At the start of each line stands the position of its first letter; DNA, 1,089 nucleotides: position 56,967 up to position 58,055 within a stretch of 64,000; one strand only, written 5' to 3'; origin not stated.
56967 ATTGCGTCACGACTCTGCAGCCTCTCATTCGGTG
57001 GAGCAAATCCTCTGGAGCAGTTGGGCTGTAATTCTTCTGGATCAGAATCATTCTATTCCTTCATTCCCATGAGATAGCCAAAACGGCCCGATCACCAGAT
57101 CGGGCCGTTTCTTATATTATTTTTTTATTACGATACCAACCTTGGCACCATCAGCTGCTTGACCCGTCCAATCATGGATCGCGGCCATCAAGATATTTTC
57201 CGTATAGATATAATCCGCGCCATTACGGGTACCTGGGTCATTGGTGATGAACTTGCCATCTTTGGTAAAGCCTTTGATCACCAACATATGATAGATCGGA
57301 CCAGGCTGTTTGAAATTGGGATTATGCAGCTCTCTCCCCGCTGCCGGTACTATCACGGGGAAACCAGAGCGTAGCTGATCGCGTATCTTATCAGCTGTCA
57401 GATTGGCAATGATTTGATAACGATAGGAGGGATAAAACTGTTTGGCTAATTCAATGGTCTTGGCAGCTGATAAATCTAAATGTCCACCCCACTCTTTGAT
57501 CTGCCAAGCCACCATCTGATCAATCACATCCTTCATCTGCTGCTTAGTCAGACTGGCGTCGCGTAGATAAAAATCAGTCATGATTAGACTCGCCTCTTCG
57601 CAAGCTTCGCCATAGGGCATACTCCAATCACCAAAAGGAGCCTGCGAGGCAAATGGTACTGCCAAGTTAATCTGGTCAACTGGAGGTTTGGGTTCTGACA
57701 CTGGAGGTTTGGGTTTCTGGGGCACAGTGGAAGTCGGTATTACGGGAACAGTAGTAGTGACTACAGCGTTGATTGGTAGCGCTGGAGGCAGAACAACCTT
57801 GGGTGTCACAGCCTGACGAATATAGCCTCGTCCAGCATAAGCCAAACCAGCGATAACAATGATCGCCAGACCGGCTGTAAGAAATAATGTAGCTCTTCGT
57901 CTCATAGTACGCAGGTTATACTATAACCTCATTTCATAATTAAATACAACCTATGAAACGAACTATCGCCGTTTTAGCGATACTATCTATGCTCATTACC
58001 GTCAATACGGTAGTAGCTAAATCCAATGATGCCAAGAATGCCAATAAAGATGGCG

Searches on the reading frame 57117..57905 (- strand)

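Call 98: search_protein_families(library=pfam, proteins=[window:57117-57905:-], max_evalue=0.001)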
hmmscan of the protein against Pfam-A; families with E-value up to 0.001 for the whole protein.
window:57117-57905:- (262 aa): 2 families
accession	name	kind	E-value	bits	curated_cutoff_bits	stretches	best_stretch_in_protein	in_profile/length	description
PF13529.12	Peptidase_C39_2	-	1.7e-10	42.1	24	1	82-224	2-142/143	Peptidase_C39 like family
PF12385.14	Peptidase_C70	-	0.00028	21.3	19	1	98-226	16-125/141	Papain-like cysteine protease AvrRpt2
